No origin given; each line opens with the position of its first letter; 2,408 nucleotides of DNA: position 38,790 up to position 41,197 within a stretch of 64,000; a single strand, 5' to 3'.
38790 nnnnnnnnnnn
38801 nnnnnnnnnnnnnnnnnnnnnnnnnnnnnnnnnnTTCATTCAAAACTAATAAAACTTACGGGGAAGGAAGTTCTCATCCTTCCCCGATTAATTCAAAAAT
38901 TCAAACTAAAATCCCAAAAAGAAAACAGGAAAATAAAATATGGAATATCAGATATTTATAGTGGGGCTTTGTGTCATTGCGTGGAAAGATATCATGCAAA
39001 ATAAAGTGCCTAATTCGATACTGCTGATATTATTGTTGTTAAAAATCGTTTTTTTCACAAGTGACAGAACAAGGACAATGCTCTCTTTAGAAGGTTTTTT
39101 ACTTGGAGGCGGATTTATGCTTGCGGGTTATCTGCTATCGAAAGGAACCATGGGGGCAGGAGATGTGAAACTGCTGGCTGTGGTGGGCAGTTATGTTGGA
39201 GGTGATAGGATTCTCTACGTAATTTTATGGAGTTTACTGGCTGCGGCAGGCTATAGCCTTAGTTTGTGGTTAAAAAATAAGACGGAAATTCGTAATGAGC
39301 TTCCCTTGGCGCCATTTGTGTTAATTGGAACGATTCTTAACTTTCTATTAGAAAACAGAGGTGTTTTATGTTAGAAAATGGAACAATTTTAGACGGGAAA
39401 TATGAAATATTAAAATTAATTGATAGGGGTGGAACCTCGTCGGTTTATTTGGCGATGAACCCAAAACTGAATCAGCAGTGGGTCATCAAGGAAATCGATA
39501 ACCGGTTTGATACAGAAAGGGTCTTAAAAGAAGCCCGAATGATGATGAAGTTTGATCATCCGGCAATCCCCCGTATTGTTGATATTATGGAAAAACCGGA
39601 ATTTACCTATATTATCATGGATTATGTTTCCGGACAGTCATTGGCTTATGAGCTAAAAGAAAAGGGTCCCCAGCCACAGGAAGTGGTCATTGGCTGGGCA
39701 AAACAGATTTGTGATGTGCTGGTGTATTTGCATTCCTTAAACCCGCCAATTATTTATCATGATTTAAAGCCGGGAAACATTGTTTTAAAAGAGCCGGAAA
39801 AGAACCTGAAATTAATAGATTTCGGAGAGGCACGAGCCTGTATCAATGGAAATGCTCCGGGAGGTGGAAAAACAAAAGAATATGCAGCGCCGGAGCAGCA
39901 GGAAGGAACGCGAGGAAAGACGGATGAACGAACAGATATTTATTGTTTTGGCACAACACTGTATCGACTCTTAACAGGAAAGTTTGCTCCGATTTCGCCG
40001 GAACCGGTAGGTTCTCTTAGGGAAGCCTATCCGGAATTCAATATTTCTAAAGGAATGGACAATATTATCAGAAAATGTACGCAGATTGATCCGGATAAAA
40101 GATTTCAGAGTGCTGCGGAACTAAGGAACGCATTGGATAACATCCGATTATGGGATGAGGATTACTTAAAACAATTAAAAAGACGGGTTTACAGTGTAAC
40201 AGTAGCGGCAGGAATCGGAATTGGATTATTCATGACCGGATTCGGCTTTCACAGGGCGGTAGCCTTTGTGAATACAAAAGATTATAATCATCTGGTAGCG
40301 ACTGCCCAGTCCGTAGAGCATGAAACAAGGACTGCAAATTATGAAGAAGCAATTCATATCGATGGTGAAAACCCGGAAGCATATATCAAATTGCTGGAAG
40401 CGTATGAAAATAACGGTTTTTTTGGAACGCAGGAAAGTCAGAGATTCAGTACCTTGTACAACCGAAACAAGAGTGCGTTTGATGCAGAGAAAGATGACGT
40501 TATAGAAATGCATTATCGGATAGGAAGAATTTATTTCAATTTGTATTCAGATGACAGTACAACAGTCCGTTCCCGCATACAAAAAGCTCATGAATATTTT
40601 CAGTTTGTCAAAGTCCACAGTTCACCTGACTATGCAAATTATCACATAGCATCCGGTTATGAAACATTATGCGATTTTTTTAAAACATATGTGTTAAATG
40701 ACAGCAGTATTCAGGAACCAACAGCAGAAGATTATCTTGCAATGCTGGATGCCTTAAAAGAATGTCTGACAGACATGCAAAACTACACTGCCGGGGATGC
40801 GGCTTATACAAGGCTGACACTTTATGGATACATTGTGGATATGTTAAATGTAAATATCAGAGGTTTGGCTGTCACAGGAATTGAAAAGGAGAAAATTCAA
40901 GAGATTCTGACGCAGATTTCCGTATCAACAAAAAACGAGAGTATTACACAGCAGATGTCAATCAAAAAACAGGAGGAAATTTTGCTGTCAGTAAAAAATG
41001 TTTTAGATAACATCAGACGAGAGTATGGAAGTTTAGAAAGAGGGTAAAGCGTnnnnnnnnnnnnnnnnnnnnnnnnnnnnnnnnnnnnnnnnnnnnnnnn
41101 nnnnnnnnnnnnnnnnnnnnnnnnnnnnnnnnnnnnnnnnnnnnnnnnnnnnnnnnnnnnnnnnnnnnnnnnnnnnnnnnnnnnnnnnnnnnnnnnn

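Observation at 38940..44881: Coupled four-gene operon: orphan A24 prepilin-type peptidase, membrane Ser/Thr kinase, small TM protein and giant multi-Ig surface protein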

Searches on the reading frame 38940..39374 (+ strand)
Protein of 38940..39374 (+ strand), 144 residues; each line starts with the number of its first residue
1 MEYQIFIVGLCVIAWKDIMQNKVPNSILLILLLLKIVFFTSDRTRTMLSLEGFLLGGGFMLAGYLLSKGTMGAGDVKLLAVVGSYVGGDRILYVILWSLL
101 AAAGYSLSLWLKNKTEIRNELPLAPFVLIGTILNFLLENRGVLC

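Call 6: search_protein_families(library=pfam, proteins=[window:38940-39374:+], max_evalue=0.1)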
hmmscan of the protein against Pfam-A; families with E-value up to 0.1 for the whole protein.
window:38940-39374:+ (144 aa): 3 families
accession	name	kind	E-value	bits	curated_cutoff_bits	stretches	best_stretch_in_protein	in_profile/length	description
PF01478.23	Peptidase_A24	-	6.5e-14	52.7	26.5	1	5-106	2-103/104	Type IV leader peptidase family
PF24456.1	RHD_RETREG1-3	-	0.012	15.6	27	1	76-101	131-156/184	RETREG1-3/ARL6IP-like, N-terminal reticulon-homology domain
PF03116.20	NQR2_RnfD_RnfE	-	0.015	15.1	27.7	1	5-64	177-238/296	NQR2, RnfD, RnfE family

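Call 7: search_protein_families(library=ncbifam, proteins=[window:38940-39374:+], max_evalue=0.1)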
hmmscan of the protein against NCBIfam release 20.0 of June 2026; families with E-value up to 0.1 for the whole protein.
window:38940-39374:+ (144 aa): 1 family
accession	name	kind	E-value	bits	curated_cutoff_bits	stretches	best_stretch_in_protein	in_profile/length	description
NF002011.0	PRK00816.1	equivalog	0.046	12.8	415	1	6-69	227-289/352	electron transport complex subunit RsxD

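Call 12: find_homologous_proteins(query=window:38940-39374:+, max_evalue=0.001)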
Query window:38940-39374:+ (144 aa): 21 proteins with E <= 0.001 among 240 candidates.
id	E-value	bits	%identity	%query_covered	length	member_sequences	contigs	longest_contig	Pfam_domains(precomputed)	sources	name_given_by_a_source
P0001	3.7e-83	295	99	100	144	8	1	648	PF01478.24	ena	-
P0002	3.3e-75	269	89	100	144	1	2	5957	PF01478.24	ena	-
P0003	3.3e-57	211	71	100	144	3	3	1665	PF01478.24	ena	-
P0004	4.5e-56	207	71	100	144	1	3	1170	PF01478.24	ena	-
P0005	1.9e-55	205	69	100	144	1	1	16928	PF01478.24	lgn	-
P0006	3.9e-53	197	68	100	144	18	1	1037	PF01478.24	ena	-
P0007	2.6e-51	191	64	100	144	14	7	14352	PF01478.24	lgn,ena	-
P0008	1.6e-45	173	100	59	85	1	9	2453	PF01478.24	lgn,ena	-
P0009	6.1e-44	168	62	93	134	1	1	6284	PF01478.24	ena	-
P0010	1.9e-43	166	61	94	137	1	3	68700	PF01478.24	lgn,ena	-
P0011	1.9e-43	166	61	96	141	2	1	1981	PF01478.24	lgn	-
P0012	4.4e-42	162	60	95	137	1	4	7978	PF01478.24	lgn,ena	-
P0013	3.6e-31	126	67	67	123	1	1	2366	PF01478.24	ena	-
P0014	1.2e-30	124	75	59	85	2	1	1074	PF01478.24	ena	-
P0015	6.8e-26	109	67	59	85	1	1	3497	PF01478.24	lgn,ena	-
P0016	7.4e-18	83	42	92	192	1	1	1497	PF01478.24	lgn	-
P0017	2.1e-4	39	38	58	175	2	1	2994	PF01478.24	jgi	jgi:prepilin peptidase CpaA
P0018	5.6e-4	38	35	61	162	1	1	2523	PF01478.24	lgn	-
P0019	6.1e-4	38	38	70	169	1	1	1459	PF01478.24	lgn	-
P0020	7.8e-4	38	39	60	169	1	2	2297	PF01478.24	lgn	-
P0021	8.7e-4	37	37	70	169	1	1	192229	PF01478.24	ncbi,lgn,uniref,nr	ncbi:prepilin peptidase CpaA [Thalassobacillus cyri]|uniref:Prepilin peptidase CpaA n=1 Tax=Thalasso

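Call 13: find_encoding_contigs(protein=P0010, flank=10000, max_places=3)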
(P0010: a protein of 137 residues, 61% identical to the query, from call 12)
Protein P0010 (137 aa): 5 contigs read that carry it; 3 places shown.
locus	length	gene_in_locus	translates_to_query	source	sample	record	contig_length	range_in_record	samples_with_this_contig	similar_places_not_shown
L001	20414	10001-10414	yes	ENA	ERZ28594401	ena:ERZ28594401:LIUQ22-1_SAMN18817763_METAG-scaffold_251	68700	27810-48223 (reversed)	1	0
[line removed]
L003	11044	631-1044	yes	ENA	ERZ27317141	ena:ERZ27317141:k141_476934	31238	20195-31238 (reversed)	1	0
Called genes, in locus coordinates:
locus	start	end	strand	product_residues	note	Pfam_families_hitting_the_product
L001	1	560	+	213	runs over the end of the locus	PF01596:Methyltransf_3, PF01135:PCMT, PF13489:Methyltransf_23 (weak), PF13847:Methyltransf_31, PF13578:Methyltransf_24, PF13649:Methyltransf_25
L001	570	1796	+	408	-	PF01136:Peptidase_U32, PF16325:Peptidase_U32_C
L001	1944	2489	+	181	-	PF04542:Sigma70_r2, PF13560:HTH_31 (faint), PF04545:Sigma70_r4, PF01381:HTH_3 (weak)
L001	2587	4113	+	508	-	PF05362:Lon_C (weak), PF13541:ChlI, PF00493:MCM (faint), PF01078:Mg_chelatase, PF00158:Sigma54_activat, PF07728:AAA_5 (faint), PF13401:AAA_22 (faint), PF13335:Mg_chelatase_C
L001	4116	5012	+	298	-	PF02481:DNA_processg_A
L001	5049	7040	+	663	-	PF01751:Toprim, PF01131:Topoisom_bac, PF01396:Zn_ribbon_Top1, PF13408:Zn_ribbon_recom (faint), PF01396:Zn_ribbon_Top1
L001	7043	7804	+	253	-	PF06018:CodY, PF08222:HTH_CodY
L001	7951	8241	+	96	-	PF00166:Cpn10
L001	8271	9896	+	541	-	PF00118:Cpn60_TCP1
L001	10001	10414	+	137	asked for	PF01478:Peptidase_A24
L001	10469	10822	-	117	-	PF13560:HTH_31, PF01381:HTH_3, PF12844:HTH_19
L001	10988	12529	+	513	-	PF00089:Trypsin, PF13365:Trypsin_2, PF16697:Yop-YscD_cpl (weak), PF00498:FHA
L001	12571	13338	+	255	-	PF00481:PP2C, PF13672:PP2C_2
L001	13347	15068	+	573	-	PF00069:Pkinase, PF07714:PK_Tyr_Ser-Thr, PF03109:ABC1 (faint)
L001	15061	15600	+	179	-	-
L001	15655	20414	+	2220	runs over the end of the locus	PF02368:Big_2, PF19077:Big_13 (faint)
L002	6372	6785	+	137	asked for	PF01478:Peptidase_A24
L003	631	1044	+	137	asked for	PF01478:Peptidase_A24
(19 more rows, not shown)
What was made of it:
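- In L001 a divergently transcribed HTH gene separates the peptidase from the module (call 13).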

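Call 14: find_encoding_contigs(protein=P0005, flank=10000, max_places=3)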
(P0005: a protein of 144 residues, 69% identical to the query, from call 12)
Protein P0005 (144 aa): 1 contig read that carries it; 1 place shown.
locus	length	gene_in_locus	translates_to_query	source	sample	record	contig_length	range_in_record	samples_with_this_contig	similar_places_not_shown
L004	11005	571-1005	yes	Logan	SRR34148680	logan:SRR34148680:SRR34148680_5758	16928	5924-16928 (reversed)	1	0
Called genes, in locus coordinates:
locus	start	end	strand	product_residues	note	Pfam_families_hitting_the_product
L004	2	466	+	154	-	?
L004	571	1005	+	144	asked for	PF01478:Peptidase_A24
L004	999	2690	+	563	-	PF00069:Pkinase, PF07714:PK_Tyr_Ser-Thr, PF03109:ABC1 (weak)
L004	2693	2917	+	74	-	-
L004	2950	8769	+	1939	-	PF19077:Big_13 (faint)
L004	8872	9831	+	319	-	PF14257:DUF4349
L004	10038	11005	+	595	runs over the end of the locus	PF00128:Alpha-amylase (faint), PF21331:Isoamylase_C (weak)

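Call 15: find_encoding_contigs(protein=P0007, flank=10000, max_places=4)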
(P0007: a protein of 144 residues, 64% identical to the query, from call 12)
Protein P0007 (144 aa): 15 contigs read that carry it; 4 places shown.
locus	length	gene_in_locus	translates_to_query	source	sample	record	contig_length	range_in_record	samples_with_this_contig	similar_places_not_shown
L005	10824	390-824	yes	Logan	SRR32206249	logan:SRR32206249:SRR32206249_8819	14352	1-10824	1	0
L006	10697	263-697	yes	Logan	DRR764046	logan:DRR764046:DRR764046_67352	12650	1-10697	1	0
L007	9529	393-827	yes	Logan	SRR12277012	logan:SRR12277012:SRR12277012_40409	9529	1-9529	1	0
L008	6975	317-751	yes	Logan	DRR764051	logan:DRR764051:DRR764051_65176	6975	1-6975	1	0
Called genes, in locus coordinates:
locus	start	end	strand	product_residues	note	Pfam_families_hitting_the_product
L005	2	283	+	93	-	?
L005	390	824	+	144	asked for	PF01478:Peptidase_A24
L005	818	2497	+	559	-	PF00069:Pkinase, PF01636:APH (faint), PF07714:PK_Tyr_Ser-Thr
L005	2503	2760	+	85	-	-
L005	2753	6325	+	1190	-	PF19077:Big_13 (faint), PF07495:Y_Y_Y (faint), PF13750:Big_3_3 (faint), PF13754:Big_3_4 (faint)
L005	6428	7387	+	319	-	PF14257:DUF4349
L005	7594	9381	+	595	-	PF00128:Alpha-amylase (faint), PF21331:Isoamylase_C (faint)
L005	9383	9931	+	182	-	PF18907:DUF5662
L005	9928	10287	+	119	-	PF03788:LrgA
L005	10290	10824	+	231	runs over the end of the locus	PF04172:LrgB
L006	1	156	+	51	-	?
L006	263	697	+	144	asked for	PF01478:Peptidase_A24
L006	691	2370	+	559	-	PF00069:Pkinase, PF01636:APH (faint), PF07714:PK_Tyr_Ser-Thr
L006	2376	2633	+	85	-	-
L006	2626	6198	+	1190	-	PF19077:Big_13 (faint), PF07495:Y_Y_Y (faint), PF13750:Big_3_3 (faint), PF13754:Big_3_4 (faint)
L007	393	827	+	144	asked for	PF01478:Peptidase_A24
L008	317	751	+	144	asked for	PF01478:Peptidase_A24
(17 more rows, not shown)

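Call 21: search_protein_families(library=pfam, proteins=[L001:15061-15600:+, L001:10988-12529:+, L001:13347-15068:+, L001:15655-20412:+, L004:2950-8769:+], max_evalue=0.05)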
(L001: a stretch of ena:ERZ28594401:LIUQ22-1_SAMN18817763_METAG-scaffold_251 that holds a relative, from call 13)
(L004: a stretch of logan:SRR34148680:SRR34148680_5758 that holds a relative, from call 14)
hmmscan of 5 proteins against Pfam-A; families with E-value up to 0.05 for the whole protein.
L001:15061-15600:+ (179 aa): 0 families

L001:10988-12529:+ (513 aa): 6 families
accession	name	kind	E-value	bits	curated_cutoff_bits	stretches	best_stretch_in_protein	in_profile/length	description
PF13365.12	Trypsin_2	-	3.1e-22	80.3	27.6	1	61-229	1-144/144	Trypsin-like peptidase domain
PF00498.31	FHA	-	5.9e-18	65.5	20.7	1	438-504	2-66/67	FHA domain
PF00089.32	Trypsin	-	8.9e-12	45.7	20.6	1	63-242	29-207/220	Trypsin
PF16697.10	Yop-YscD_cpl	-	4.3e-08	33.7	33.2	1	425-510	7-89/94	Inner membrane component of T3SS, cytoplasmic domain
PF01732.22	Mycop_pep_DUF31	-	0.0045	17.1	27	0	203-230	317-344/346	Mycoplasma peptidase (DUF31)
PF05887.16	Trypan_PARP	-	0.0058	17.1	100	1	271-340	67-131/134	Procyclic acidic repetitive protein (PARP)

L001:13347-15068:+ (573 aa): 5 families
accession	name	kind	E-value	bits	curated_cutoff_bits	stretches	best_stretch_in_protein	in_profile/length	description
PF00069.31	Pkinase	-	3.5e-46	158.2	31.7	1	12-250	1-252/263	Protein kinase domain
PF07714.23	PK_Tyr_Ser-Thr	-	3.6e-23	82.6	23.1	1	14-215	3-206/258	Protein tyrosine and serine/threonine kinase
PF03109.22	ABC1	-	8e-06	25.6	22.9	1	85-167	142-221/244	ABC1 atypical kinase-like domain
PF01636.29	APH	-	0.00024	21.4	23.2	0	130-161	166-198/239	Phosphotransferase enzyme family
PF14531.12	Kinase-like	-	0.019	14.7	25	1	119-219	153-256/289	Kinase-like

L001:15655-20412:+ (1586 aa): 3 families
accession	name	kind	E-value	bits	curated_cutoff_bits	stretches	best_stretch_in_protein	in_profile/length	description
PF02368.24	Big_2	-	2.5e-08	34.2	22.8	1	65-110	25-70/79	Bacterial Ig-like domain (group 2)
PF14524.12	Wzt_C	-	4.4e-05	23.9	30.4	0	158-206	61-121/143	Wzt C-terminal domain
PF19077.6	Big_13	-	0.0006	20.7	27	1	946-978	70-102/102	Bacterial Ig-like domain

L004:2950-8769:+ (1939 aa): 4 families
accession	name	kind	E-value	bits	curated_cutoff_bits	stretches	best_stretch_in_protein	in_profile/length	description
PF19077.6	Big_13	-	1.5e-06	29.1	27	2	1755-1793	66-102/102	Bacterial Ig-like domain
PF07495.19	Y_Y_Y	-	0.00026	21.3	26.6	0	669-707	25-63/65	Y_Y_Y domain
PF12245.14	Big_3_2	-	0.012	16.2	23.3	0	678-709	89-121/122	Bacterial Ig-like domain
PF18911.6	PKD_4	-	0.028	14.9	27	0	1640-1669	50-80/85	PKD domain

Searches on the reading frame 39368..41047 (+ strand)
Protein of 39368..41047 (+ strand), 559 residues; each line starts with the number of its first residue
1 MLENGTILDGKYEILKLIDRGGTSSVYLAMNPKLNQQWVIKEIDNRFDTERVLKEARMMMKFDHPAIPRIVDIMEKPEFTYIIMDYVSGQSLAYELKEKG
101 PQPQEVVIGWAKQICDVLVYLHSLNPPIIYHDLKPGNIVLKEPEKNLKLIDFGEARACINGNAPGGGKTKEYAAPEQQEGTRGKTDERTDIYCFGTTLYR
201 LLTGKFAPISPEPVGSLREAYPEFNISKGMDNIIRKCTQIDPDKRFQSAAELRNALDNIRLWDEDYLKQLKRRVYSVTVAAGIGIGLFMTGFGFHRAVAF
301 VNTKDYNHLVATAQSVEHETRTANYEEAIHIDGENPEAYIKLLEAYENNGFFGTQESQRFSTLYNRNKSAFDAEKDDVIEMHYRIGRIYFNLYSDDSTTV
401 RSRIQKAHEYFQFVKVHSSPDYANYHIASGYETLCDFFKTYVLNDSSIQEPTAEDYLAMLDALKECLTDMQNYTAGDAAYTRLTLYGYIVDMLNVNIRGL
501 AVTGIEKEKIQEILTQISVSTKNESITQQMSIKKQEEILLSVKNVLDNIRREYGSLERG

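Call 6: search_protein_families(library=pfam, proteins=[window:39368-41047:+], max_evalue=0.1)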
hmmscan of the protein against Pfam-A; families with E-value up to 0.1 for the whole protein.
window:39368-41047:+ (559 aa): 4 families
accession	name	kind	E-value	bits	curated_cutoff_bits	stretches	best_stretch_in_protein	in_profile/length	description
PF00069.31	Pkinase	-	7.3e-39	134.2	31.7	1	12-247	1-253/263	Protein kinase domain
PF07714.23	PK_Tyr_Ser-Thr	-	3.6e-21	76.1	23.1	1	17-247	6-250/258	Protein tyrosine and serine/threonine kinase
PF01636.29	APH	-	0.0051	17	23.2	0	19-127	6-113/239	Phosphotransferase enzyme family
PF13414.12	TPR_11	-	0.015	15.4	26.8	1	323-350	15-42/42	TPR repeat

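Call 7: search_protein_families(library=ncbifam, proteins=[window:39368-41047:+], max_evalue=0.1)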
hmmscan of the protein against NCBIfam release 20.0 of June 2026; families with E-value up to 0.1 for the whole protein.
window:39368-41047:+ (559 aa): 18 families
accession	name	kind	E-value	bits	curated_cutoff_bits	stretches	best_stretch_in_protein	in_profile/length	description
NF033483.0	PknB_PASTA_kin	equivalog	2.4e-44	152.3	450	1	5-259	2-268/563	Stk1 family PASTA domain-containing Ser/Thr kinase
NF047741.1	antiphage_MADS6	equivalog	5.6e-32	111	460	2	2-123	487-609/612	methylation-associated defense system protein kinase MAD6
NF038150.1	lanthi_synth_IV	equivalog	1.2e-25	90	650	1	6-262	185-459/851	class IV lanthionine synthetase LanL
NF033442.0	BREX_PglW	equivalog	7.5e-22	76.9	990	2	4-205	506-707/1391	BREX system serine/threonine kinase PglW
NF009651.0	PRK13184.1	equivalog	2e-21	75.7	839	1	11-258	3-289/932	serine/threonine-protein kinase PknD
NF052427.1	StpK7MSMEG_1200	equivalog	5.2e-20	71.5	900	1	10-255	7-264/601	serine/threonine protein kinase StpK7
TIGR03903.1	TOMM_kin_cyc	equivalog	4.4e-12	44.7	705.75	1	49-262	22-250/1267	TOMM system kinase/cyclase fusion protein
NF038151.1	lanthi_synth_III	equivalog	1.5e-11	43.5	575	1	10-210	220-433/833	class III lanthionine synthetase LanKC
NF011463.0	PRK14879.1-4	equivalog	1.7e-11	44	188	1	32-155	45-160/237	Kae1-associated kinase Bud32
TIGR03724.2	arch_bud32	equivalog_domain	4.6e-10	39.3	125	1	34-155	22-131/193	KEOPS complex kinase/ATPase Bud32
NF058632.1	SerThrKinPrkT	equivalog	2.6e-09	36.5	280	1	8-154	14-164/322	serine/threonine protein kinase PrkT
NF011464.0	PRK14879.1-7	equivalog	1.9e-07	31.1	246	1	32-155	33-149/221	Kae1-associated kinase Bud32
NF053615.1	SerThrKinAfsKStmc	equivalog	3.1e-07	29.4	1300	1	52-254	62-262/809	protein serine/threonine kinase AfsK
NF011460.0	PRK14879.1-1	equivalog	3.8e-07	29.5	199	1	13-157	11-159/232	Kae1-associated kinase Bud32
NF007174.0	PRK09605.1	equivalog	5.4e-07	28.5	447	1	33-155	364-473/535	bifunctional N(6)-L-threonylcarbamoyladenine synthase/serine/threonine protein kinase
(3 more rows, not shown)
